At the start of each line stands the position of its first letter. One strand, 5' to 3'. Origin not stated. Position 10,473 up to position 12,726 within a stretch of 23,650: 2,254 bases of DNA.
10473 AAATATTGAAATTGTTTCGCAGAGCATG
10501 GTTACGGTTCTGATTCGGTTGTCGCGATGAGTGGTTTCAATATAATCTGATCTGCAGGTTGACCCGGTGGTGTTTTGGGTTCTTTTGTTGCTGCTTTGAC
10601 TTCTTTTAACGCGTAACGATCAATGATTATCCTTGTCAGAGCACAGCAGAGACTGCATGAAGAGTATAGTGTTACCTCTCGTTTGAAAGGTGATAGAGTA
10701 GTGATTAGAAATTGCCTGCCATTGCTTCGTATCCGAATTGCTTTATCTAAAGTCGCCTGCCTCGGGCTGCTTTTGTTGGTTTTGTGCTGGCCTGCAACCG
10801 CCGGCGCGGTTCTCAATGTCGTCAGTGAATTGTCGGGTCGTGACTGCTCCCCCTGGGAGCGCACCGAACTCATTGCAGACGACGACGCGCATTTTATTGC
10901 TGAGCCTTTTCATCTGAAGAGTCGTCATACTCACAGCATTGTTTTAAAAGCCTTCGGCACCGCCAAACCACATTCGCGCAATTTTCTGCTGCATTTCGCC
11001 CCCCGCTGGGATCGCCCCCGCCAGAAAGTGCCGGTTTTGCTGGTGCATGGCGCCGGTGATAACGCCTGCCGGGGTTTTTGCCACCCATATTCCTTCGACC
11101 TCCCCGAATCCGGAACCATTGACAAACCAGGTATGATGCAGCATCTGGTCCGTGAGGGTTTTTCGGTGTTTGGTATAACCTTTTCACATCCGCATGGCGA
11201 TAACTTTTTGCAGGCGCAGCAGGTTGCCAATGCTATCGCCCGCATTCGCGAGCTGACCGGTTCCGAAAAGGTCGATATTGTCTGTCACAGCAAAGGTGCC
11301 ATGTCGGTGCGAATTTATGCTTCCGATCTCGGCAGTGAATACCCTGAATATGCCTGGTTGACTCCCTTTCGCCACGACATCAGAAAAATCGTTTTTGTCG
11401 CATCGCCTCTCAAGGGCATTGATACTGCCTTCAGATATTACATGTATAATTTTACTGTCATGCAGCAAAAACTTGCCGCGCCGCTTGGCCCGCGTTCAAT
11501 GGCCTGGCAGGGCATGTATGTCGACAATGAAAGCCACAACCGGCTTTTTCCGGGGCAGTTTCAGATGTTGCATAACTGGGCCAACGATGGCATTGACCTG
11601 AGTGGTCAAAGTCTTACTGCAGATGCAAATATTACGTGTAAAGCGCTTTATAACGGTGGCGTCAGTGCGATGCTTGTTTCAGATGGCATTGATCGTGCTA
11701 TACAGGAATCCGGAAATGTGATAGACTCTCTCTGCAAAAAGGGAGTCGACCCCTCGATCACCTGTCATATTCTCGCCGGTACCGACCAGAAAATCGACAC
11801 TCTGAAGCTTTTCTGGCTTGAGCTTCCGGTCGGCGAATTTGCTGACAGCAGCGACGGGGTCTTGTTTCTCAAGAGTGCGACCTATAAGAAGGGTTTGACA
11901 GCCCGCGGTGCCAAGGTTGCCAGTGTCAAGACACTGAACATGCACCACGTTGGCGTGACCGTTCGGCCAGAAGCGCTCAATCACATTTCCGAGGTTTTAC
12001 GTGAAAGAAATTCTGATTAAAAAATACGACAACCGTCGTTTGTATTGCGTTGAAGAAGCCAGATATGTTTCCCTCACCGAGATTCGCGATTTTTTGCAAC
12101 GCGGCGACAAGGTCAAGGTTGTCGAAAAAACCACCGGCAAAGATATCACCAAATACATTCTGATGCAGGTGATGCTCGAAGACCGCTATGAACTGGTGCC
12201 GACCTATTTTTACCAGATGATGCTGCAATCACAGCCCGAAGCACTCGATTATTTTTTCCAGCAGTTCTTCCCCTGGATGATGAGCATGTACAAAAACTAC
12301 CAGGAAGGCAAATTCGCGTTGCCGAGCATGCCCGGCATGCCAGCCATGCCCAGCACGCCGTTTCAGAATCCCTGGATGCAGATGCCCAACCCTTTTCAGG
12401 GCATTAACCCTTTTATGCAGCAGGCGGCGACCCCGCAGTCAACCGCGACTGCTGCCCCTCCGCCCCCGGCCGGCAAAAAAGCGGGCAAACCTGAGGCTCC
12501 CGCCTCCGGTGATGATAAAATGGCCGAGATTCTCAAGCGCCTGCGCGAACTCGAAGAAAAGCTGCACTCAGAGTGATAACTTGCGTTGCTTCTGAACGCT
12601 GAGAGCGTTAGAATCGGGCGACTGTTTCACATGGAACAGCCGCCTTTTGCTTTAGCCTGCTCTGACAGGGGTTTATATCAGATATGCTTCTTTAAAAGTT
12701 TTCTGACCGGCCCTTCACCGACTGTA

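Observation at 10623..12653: Secreted lipase-like hydrolase translationally overlapped with a PhaR-family DNA-binding protein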

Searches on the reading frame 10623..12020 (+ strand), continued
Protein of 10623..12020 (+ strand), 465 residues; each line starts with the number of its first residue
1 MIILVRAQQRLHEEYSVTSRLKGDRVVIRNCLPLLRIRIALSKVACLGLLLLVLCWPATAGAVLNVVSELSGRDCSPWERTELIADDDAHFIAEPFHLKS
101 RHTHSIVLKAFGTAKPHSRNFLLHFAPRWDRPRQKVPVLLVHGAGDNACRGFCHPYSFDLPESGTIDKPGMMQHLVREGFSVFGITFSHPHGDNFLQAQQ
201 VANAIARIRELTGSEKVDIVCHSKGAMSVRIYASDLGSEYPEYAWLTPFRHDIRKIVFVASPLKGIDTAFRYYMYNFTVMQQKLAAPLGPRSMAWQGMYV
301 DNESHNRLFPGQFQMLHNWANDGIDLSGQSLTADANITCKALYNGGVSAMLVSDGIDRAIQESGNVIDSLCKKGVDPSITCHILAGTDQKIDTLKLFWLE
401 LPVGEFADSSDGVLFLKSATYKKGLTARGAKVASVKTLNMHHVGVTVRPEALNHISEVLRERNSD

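Call 69: find_encoding_contigs(protein=P0246, flank=10000, max_places=1)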
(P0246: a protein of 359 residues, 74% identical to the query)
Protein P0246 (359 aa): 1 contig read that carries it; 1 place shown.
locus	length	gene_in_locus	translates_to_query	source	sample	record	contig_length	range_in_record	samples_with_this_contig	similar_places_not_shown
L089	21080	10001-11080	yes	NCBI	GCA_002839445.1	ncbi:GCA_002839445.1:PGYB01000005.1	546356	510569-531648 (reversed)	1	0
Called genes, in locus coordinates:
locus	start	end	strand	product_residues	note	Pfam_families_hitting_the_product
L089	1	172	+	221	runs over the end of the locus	-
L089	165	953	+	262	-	-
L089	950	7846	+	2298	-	PF22544:HYDIN_VesB_CFA65-like_Ig (faint)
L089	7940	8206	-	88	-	-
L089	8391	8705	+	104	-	-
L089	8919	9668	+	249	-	PF00106:adh_short, PF08659:KR, PF23441:SDR, PF13561:adh_short_C2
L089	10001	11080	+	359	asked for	PF07167:PhaC_N (weak), PF00561:Abhydrolase_1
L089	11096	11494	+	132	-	PF09712:PHA_synth_III_E (weak)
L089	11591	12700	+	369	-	PF00561:Abhydrolase_1, PF01738:DLH (faint)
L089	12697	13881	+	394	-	PF00108:Thiolase_N, PF00109:ketoacyl-synt (faint), PF02803:Thiolase_C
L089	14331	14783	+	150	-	PF01978:TrmB (weak), PF22381:Staph_reg_Sar_Rot (weak), PF01047:MarR, PF12802:MarR_2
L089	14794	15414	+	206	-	PF02525:Flavodoxin_2, PF03358:FMN_red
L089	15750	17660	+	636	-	PF05226:CHASE2, PF07228:SpoIIE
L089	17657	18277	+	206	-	PF04773:FecR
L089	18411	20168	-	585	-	PF09084:NMT1, PF08447:PAS_3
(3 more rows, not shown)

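Call 70: find_encoding_contigs(protein=P0243, flank=10000, max_places=1)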
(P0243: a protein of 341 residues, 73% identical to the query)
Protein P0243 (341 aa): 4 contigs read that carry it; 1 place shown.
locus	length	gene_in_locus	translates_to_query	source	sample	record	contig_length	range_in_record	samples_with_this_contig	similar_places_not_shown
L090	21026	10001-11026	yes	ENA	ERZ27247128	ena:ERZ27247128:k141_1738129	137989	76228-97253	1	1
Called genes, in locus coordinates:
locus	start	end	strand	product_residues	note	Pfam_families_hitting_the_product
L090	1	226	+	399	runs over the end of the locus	PF13529:Peptidase_C39_2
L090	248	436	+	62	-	-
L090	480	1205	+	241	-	-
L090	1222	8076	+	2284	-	PF22544:HYDIN_VesB_CFA65-like_Ig (faint)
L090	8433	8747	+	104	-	-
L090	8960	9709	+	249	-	PF00106:adh_short, PF08659:KR, PF13561:adh_short_C2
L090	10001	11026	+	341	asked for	PF07167:PhaC_N, PF00561:Abhydrolase_1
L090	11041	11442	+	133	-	PF09712:PHA_synth_III_E (weak)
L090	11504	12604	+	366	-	PF00561:Abhydrolase_1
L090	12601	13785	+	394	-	PF00108:Thiolase_N, PF00109:ketoacyl-synt (weak), PF02803:Thiolase_C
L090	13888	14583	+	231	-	PF02525:Flavodoxin_2, PF03358:FMN_red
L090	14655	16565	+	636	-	PF05226:CHASE2, PF07228:SpoIIE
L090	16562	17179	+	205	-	PF04773:FecR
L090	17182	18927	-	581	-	PF09084:NMT1, PF08447:PAS_3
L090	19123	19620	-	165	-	PF02915:Rubrerythrin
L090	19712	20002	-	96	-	-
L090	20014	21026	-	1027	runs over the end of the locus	PF00873:ACR_tran, PF03176:MMPL (weak)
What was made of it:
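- L090 shows the same giant-to-phasin adjacency (call 70). In two lineages it lies between phaR and the phasin gene (calls 69, 70), so the three are repeatedly neighbours.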

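Call 76: search_protein_families(library=pfam, alignment_id=A1, max_evalue=0.001)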
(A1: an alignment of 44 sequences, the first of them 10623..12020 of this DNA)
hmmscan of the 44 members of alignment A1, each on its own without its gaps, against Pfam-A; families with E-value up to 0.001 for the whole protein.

A. member 1, window:10623-12020:+ (465 aa): 5 families
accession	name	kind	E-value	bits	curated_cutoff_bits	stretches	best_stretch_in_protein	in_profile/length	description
PF24096.1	DUF7379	-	4.1e-06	27.3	33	1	139-272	2-121/191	Domain of unknown function (DUF7379)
PF02089.21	Palm_thioest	-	1.1e-05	25.8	26.8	1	137-299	1-135/254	Palmitoyl protein thioesterase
PF00561.26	Abhydrolase_1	-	5e-05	23.5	25.8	1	137-291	2-134/245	alpha/beta hydrolase fold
PF01674.24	Lipase_2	-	6.1e-05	23.1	20.3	1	136-266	2-126/219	Lipase (class 2)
PF12697.13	Abhydrolase_6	-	0.00092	20.4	26.3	0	138-327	1-148/217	Alpha/beta hydrolase family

B. families by the number of members that match (of 44 scanned): 10 families
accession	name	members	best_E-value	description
PF01674.24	Lipase_2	36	3.2e-09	Lipase (class 2)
PF24096.1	DUF7379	33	1.2e-10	Domain of unknown function (DUF7379)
PF02089.21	Palm_thioest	26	1.6e-07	Palmitoyl protein thioesterase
PF12697.13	Abhydrolase_6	16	9.6e-07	Alpha/beta hydrolase family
PF07819.20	PGAP1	7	3.3e-06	PGAP1-like alpha/beta domain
PF00561.26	Abhydrolase_1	7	1.7e-05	alpha/beta hydrolase fold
PF06028.17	DUF915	4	8e-06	Alpha/beta hydrolase of unknown function (DUF915)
PF05057.20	DUF676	1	3.3e-06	Putative serine esterase (DUF676)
PF24322.2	Tle3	1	7.9e-05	T6SS Tle3 phospholipase effector domain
PF02450.21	LCAT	1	0.00077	Lecithin:cholesterol acyltransferase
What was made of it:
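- On Lipase_2 / COG1075 LipA-like alpha/beta hydrolases: 36 of 44 family members match at E <= 0.001 (call 76).
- On Pfam DUF7379 (PF24096): 33 of 44 relatives match at E <= 0.001 (call 76), so this is the nearest named family but is not formally passed here.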

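Call 81: search_protein_representatives(alignment_id=A1)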
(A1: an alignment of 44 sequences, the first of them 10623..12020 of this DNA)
Query: 44 sequences, 432 profile positions. Proteins with E-value up to 0.001 (for the whole library): 1403; up to 1e-10: 195; up to 1e-30: 124. The best 150 are listed.
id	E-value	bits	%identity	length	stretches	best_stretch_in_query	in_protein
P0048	3.8e-183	625.3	-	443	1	9-430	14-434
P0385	3.3e-154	529.9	-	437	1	9-430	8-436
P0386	2.9e-146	503.8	-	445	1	12-430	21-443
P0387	1.1e-137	475.4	-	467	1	13-430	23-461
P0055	2.0e-136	471.3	-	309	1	135-431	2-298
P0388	1.6e-133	461.8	-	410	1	12-429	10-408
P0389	1.3e-132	458.8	-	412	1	9-430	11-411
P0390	1.2e-128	445.7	-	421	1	31-429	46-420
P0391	3.3e-128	444.3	-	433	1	11-430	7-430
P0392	9.9e-123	426.2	-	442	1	11-431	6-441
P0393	4.4e-122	424.1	-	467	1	24-430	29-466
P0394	6.6e-122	423.5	-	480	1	43-430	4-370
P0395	1.1e-121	422.7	-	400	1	39-430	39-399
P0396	2.4e-119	415.0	-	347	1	99-431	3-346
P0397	3.2e-117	408.0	-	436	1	10-429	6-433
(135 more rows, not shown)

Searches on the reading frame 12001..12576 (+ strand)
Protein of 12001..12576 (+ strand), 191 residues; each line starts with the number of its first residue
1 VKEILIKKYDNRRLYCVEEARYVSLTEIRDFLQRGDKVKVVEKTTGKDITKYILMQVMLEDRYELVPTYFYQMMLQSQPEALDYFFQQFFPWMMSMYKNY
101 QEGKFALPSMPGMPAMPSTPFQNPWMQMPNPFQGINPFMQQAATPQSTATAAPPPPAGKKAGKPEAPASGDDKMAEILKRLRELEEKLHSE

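Call 3: search_protein_families(library=pfam, proteins=[window:12001-12576:+], max_evalue=0.1)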
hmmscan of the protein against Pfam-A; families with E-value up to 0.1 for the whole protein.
window:12001-12576:+ (191 aa): 2 families
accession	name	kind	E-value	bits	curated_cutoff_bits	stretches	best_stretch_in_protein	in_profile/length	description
PF07879.16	PHB_acc_N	-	5.6e-19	68.4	25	1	5-62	1-58/61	PHB/PHA accumulation regulator DNA-binding domain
PF00707.27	IF3_C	-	0.017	15.5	34.8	1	25-61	21-57/86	Translation initiation factor IF-3, C-terminal domain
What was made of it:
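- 12013..12186 (+): PhaR N-terminal DNA-binding domain (PHB_acc_N, residues 5-62). Call 3.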

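Call 4: search_protein_families(library=ncbifam, proteins=[window:12001-12576:+], max_evalue=0.1)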
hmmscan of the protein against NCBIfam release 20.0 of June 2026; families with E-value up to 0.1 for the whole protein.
window:12001-12576:+ (191 aa): 2 families
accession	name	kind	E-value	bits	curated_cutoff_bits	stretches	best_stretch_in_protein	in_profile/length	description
TIGR01848.1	PHA_reg_PhaR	equivalog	2.7e-18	66.3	109.45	1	5-102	2-102/107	polyhydroxyalkanoate synthesis repressor PhaR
TIGR00168.2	infC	equivalog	0.014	15.2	60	1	23-66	101-144/170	translation initiation factor IF-3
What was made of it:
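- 12001..12576 (+): phaR gene, 191 aa. TIGR01848 at 66.3 bits, below its equivalog cut-off of 109 but covering positions 2-102 of 107 (calls 3, 4).
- On PhaR family (PHA synthesis repressor): TIGR01848 scores 66.3 bits against a cut-off of 109.45, although it covers positions 2-102 of 107 (call 4).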

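Call 9: find_homologous_proteins(query=window:12001-12576:+)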
Query window:12001-12576:+ (191 aa): 97 proteins with E <= 0.001 among 255 candidates.
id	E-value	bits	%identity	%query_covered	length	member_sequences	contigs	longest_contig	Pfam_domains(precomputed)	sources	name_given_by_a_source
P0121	4.5e-124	429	100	100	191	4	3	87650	PF07879.17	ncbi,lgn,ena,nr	ncbi:MAG TPA: polyhydroxyalkanoate synthesis regulator DNA-binding domain-containing protein [Candid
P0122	8.7e-95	334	80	100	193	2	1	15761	PF07879.17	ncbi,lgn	-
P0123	5.4e-94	331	79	100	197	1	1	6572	PF07879.17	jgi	-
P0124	1.6e-93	329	78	100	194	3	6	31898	PF07879.17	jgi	-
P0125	6.3e-93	328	78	100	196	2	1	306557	PF07879.17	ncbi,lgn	-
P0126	1.2e-92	327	77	100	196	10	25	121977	PF07879.17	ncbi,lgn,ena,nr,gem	ncbi:MAG TPA: polyhydroxyalkanoate synthesis regulator DNA-binding domain-containing protein [Candid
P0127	1.4e-92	326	78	100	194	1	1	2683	PF07879.17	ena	-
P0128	2.5e-92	326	78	100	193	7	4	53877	PF07879.17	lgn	-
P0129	1.2e-91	323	77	100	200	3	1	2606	PF07879.17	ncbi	-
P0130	1.7e-90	320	77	100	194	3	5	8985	PF07879.17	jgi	-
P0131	2.8e-90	319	76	100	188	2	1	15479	PF07879.17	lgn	-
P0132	8.1e-90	317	77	100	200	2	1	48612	PF07879.17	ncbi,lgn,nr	ncbi:MAG: polyhydroxyalkanoate synthesis regulator DNA-binding domain-containing protein [Candidatus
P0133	8.2e-90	317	77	100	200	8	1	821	PF07879.17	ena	-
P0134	2.4e-88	313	75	100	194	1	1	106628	PF07879.17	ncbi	-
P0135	4.7e-87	308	77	100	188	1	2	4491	PF07879.17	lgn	-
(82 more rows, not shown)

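Call 75: search_solved_structures(query=A2, max_evalue=1)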
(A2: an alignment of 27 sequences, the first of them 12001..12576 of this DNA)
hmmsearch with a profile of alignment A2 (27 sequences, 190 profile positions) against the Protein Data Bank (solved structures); distinct sequences matched with E-value up to 1: 0.
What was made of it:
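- Tried and rejected: The PhaR profile had no PDB sequence match (call 75).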

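Call 87: predict_structure(alignment_id=A2)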
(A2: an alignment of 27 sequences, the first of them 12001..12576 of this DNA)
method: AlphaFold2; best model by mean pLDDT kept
length: 191 residues; sequences in the alignment: 27
mean_pLDDT: 74.5   pTM: 0.45
mean pLDDT of the five models: 74.5, 73.8, 72.6, 69.9, 66.2
residues with pLDDT >= 90: 59; 70-90: 63; 50-70: 30; < 50: 39
segments of 3 or more residues with pLDDT < 50: 119-122, 138-154, 156-169
pLDDT, mean of each block of 10 residues (from residue 1): 94 95 95 95 96 90 79 88 88 86 68 53 54 50 39 43 41 80 86 59
secondary structure, 60 per line:
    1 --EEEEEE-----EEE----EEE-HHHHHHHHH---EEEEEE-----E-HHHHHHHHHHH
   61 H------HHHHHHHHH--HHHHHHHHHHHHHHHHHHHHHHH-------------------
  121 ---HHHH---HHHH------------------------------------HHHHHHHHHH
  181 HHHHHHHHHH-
elements in order: E3-8 E14-16 E21-23 H25-33 E37-42 H50-61 H68-76 H79-101 H124-127 H131-134 H171-190
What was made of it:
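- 12013..12186 (+): Block-mean pLDDT of the AF2 model is 90-96 over residues 1-60 (call 87).
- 12319..12480 (+): Met/Pro/Gln-rich low-complexity linker of PhaR (about residues 107-160). Disordered in the model, pLDDT below 55 (call 87).
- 12511..12570 (+): C-terminal amphipathic helix of PhaR (residues 171-190, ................). Predicted helix 171-190 (call 87).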

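Call 90: fold_search(model_id=the predicted structure, library=pdb)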
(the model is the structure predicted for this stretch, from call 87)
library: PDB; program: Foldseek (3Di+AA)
matches with E <= 10: 317; with E <= 0.001: 0
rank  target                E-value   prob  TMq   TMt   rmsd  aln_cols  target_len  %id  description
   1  8vgd_B                1.8e-01  0.85  0.23  0.48   4.2        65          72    9  Complex of ExbD with D-box peptide: Tetragonal form (released 2024-02-14)
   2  8p9r_A                1.9e-01  0.85  0.23  0.49   4.2        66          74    9  Structure of the periplasmic domain of ExbD from E. coli in complex with TonB (released 2023-09-06)
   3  8vgc_A                2.7e-01  0.69  0.21  0.46   3.9        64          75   12  Complex of ExbD with D-box peptide: Orthorhombic form (released 2024-02-14)
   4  8pek_MODEL_1_A        3.5e-01  0.47  0.20  0.35   4.6        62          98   18  Structure of the dimeric, periplasmic domain of ExbD (released 2023-09-06)
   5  8p9r_B                5.6e-01  0.60  0.23  0.48   4.2        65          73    9  Structure of the periplasmic domain of ExbD from E. coli in complex with TonB (released 2023-09-06)
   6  2ot3_B                9.5e-01  0.14  0.16  0.18   7.3        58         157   17  Crystal structure of rabex-5 VPS9 domain in complex with nucleotide free RAB21 (released 2007-04-24)
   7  7z6q_D                1.1e+00  0.10  0.16  0.23  10.8        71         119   22  Cryo-EM structure of the whole photosynthetic complex from the green sulfur bacteria (released 2023-02-08)
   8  8blj_F                1.3e+00  0.06  0.11  0.09   8.9        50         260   14  Crystal structure of the ligand-binding domain (LBD) of human iGluR Delta-1 (GluD1), apo state (released 2023-11-22)
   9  7ueb_D                1.5e+00  0.11  0.17  0.27   5.0        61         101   16  Photosynthetic assembly of Chlorobaculum tepidum (RC-FMO2) (released 2022-10-05)
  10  3kkl_A                1.7e+00  0.12  0.16  0.15   8.6        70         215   18  Crystal structure of functionally unknown HSP33 from Saccharomyces cerevisiae (released 2010-03-31)
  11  1yzt_A                1.7e+00  0.11  0.15  0.18   7.2        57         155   18  GppNHp-Bound Rab21 GTPase at 2.05 A Resolution (released 2005-07-26)
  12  8xtu                  1.7e+00  0.10  0.15  0.18   7.2        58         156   12  Crystal Structure of Rab5b GTPase domain from Leishmania donovani in complex with GDP (released 2025-01-15)
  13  1z0i                  1.8e+00  0.09  0.15  0.18   7.8        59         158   22  GDP-Bound Rab21 GTPase (released 2005-07-26)
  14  2atv                  1.8e+00  0.09  0.15  0.16   8.2        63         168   14  The crystal structure of human RERG in the GDP bound state (released 2005-10-18)
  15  8gwa_D                1.8e+00  0.06  0.14  0.17  11.2        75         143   16  Structure of the intact photosynthetic light-harvesting antenna-reaction center complex from a green sulfur bacterium (released 2022-11-23)
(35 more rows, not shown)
